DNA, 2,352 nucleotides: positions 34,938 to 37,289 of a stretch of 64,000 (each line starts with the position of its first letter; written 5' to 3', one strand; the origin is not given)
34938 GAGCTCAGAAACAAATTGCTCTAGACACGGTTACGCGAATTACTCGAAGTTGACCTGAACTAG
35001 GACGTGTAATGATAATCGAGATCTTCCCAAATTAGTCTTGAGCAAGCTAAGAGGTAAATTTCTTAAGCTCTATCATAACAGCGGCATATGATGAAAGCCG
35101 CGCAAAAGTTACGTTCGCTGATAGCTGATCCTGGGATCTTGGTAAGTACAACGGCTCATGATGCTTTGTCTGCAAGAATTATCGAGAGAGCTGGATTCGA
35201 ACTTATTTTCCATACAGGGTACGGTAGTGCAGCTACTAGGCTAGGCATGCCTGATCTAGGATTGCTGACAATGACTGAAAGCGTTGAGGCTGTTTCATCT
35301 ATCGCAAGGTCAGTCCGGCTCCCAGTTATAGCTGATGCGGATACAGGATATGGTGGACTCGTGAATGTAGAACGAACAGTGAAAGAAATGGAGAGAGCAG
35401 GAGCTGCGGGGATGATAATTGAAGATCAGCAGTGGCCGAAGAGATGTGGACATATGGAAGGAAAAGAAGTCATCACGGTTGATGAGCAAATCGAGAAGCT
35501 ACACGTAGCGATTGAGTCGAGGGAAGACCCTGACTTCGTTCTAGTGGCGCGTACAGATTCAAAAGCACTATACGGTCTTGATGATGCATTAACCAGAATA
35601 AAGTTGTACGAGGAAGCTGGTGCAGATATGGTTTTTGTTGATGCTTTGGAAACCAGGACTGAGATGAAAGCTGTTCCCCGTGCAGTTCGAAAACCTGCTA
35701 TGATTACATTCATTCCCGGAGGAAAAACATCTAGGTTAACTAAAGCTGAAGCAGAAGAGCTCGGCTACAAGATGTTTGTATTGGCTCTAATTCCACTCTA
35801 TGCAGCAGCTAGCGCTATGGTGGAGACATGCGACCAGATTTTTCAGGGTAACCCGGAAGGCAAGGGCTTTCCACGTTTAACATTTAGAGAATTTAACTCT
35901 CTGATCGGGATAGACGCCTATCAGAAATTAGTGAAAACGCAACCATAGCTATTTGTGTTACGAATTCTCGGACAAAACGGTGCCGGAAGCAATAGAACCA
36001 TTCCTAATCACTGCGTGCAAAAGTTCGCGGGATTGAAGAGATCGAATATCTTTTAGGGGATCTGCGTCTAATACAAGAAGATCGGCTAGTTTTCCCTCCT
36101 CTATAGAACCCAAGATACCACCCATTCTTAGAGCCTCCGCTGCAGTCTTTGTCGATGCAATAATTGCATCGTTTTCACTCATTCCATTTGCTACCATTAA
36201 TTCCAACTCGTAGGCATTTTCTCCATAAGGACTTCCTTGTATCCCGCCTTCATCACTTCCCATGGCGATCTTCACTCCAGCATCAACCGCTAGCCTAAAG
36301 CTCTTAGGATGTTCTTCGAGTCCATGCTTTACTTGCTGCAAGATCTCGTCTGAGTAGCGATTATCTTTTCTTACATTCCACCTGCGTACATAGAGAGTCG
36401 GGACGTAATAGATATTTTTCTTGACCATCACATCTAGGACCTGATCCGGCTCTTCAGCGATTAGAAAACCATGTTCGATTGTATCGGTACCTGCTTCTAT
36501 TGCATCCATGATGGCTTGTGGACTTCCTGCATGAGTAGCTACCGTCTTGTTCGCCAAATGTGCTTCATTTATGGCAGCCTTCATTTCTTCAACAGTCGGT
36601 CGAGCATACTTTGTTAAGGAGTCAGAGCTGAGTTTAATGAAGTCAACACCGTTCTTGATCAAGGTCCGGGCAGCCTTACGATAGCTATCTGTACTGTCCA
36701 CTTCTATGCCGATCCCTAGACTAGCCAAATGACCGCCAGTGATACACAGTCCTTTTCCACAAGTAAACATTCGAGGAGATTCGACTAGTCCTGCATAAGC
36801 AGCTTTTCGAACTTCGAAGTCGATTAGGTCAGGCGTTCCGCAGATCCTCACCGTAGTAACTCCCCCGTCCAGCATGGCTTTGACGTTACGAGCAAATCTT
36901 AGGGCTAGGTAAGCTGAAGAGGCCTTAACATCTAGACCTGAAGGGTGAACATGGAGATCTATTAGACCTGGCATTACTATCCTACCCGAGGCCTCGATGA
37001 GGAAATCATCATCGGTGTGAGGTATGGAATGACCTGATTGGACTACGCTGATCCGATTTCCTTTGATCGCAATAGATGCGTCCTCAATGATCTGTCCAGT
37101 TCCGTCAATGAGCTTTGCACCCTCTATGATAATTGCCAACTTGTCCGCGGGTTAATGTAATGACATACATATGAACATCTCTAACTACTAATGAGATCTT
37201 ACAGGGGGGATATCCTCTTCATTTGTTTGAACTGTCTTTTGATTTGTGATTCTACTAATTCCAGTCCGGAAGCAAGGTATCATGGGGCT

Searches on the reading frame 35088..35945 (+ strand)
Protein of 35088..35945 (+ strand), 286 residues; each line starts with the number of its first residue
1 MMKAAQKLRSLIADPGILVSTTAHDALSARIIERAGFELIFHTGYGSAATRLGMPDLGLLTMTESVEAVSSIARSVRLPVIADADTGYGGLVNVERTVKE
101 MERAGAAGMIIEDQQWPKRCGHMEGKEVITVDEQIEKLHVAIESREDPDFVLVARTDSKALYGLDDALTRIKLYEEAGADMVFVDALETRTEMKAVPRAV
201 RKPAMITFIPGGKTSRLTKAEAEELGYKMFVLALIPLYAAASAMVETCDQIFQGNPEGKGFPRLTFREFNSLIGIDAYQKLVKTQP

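Call 67: search_protein_families(library=pfam, proteins=[window:35088-35945:+], max_evalue=0.001)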
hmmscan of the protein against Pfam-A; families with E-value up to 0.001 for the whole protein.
window:35088-35945:+ (286 aa): 2 families
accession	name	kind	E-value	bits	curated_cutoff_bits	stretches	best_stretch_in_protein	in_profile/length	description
PF13714.12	PEP_mutase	-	1.1e-49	169.7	31.5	1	8-251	1-239/240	Phosphoenolpyruvate phosphomutase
PF00463.27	ICL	-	2.6e-17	63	26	1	78-160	150-235/526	Isocitrate lyase family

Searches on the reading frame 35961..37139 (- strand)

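Call 67: search_protein_families(library=pfam, proteins=[window:35961-37139:-], max_evalue=0.001)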
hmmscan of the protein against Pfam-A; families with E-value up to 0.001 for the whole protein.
window:35961-37139:- (393 aa): 2 families
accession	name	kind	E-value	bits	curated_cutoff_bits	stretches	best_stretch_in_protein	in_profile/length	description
PF01979.26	Amidohydro_1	-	6.1e-41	141.2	25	1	54-382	1-343/345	Amidohydrolase family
PF07969.17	Amidohydro_3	-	1.3e-13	51.7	29.7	1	185-363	263-450/472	Amidohydrolase family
